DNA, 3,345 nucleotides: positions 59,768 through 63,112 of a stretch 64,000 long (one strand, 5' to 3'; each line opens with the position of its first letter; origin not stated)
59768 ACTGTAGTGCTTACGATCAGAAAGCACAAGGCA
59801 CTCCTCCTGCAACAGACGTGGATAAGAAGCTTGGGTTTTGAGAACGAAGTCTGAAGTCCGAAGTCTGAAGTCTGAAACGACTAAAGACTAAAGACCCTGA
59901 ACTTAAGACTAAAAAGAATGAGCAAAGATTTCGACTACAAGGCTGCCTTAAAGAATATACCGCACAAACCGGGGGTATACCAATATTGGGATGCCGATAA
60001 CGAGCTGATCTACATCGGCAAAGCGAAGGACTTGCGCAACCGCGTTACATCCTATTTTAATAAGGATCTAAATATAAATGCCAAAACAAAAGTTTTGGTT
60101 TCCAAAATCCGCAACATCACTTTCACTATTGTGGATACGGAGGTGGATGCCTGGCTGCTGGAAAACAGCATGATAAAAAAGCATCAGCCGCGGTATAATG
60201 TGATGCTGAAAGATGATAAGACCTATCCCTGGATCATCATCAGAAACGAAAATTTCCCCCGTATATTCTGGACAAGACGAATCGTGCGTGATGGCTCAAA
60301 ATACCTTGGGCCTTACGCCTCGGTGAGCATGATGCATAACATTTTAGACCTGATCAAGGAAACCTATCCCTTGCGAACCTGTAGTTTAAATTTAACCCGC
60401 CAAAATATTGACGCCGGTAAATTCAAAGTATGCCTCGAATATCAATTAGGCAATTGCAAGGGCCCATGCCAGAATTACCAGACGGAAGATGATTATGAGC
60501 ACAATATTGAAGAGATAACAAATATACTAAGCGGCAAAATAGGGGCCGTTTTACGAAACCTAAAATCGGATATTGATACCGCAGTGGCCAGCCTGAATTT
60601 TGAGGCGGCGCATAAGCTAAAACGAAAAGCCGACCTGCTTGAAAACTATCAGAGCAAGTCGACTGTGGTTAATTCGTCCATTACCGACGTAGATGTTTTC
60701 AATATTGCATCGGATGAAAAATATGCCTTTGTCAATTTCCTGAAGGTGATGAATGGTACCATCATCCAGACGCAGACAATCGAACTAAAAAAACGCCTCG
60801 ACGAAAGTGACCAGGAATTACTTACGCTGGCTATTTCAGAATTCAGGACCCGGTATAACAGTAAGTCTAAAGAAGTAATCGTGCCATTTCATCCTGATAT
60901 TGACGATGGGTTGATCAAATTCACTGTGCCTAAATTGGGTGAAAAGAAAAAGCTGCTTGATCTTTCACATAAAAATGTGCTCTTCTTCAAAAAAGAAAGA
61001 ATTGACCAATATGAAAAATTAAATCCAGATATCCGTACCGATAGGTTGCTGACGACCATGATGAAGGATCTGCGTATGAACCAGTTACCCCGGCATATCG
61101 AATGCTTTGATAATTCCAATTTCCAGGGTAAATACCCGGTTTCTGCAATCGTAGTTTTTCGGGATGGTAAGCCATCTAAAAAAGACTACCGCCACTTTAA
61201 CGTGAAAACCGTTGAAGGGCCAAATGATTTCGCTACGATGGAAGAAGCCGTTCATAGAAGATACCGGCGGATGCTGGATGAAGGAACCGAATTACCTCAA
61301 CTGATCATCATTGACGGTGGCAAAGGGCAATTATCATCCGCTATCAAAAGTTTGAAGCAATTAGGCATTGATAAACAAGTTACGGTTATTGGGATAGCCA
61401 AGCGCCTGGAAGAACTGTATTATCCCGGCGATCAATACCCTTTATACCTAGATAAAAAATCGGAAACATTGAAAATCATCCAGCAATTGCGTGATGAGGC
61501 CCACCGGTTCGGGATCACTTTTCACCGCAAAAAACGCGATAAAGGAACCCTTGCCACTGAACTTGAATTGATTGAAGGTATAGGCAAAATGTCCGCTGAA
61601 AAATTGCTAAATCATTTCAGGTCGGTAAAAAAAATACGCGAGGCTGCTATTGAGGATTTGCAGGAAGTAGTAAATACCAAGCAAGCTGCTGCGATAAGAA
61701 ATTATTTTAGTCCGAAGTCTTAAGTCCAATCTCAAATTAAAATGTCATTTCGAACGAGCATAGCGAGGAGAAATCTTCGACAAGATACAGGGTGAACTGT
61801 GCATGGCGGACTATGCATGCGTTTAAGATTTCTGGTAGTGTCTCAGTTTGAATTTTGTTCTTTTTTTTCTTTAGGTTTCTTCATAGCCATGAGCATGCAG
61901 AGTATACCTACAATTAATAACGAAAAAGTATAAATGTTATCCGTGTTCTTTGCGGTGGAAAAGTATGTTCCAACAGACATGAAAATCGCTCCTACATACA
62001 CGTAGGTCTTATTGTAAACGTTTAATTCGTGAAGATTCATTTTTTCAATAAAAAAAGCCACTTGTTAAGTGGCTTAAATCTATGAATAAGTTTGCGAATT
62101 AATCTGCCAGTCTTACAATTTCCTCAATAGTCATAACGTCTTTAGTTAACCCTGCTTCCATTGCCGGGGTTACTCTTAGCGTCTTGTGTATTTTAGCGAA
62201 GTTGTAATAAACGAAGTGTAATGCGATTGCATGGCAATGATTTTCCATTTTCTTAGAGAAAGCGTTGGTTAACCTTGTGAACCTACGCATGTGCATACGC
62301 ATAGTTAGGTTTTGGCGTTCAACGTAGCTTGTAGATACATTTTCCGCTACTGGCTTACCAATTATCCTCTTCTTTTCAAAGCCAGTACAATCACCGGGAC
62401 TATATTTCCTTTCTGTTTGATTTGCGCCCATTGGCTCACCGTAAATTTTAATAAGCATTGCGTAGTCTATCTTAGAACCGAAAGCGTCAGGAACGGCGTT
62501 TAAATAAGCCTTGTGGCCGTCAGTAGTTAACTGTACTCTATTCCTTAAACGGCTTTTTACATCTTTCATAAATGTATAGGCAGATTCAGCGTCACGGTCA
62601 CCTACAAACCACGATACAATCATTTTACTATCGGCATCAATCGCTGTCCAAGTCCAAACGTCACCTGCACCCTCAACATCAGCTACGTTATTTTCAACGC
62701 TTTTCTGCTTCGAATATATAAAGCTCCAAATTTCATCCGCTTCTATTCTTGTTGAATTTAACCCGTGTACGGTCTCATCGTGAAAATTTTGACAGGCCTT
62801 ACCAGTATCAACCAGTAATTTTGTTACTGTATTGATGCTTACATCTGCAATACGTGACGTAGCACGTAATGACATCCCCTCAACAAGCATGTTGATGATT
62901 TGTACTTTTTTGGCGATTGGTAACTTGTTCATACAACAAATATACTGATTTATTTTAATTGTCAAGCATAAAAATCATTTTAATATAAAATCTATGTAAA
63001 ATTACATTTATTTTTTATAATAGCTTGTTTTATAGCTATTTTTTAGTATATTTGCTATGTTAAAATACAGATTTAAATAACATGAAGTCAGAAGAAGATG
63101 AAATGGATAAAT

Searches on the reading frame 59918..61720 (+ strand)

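Call 68: search_protein_families(library=pfam, proteins=[window:59918-61720:+], max_evalue=0.00001)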
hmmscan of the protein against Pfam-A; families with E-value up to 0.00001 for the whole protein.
window:59918-61720:+ (601 aa): 5 families
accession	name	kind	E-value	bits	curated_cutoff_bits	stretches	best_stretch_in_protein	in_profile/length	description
PF08459.17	UvrC_RNaseH_dom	-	5e-54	182.9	22.3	1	384-533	3-159/159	UvrC RNAse H endonuclease domain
PF22920.2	UvrC_RNaseH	-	2e-18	66.8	24.3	1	257-354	1-109/116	UvrC Ribonuclease H-like domain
PF01541.30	GIY-YIG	-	8.1e-10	39.3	22.6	1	18-94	2-78/78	GIY-YIG catalytic domain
PF14520.12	HHH_5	-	2.9e-06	28.1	27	1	548-593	3-51/57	Helix-hairpin-helix domain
PF12826.13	HHH_2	-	8.9e-06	26.2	27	0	552-598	8-56/64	Helix-hairpin-helix motif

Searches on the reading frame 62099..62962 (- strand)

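Call 68: search_protein_families(library=pfam, proteins=[window:62099-62962:-], max_evalue=0.00001)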
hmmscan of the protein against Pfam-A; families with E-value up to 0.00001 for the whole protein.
window:62099-62962:- (287 aa): 2 families
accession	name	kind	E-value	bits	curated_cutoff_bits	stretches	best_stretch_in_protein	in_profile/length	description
PF03400.19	DDE_Tnp_IS1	-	3e-08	34.5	24.1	0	203-248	78-123/131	IS1 transposase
PF13610.12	DDE_Tnp_IS240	-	1.1e-06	29.3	27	1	102-187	18-103/139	DDE domain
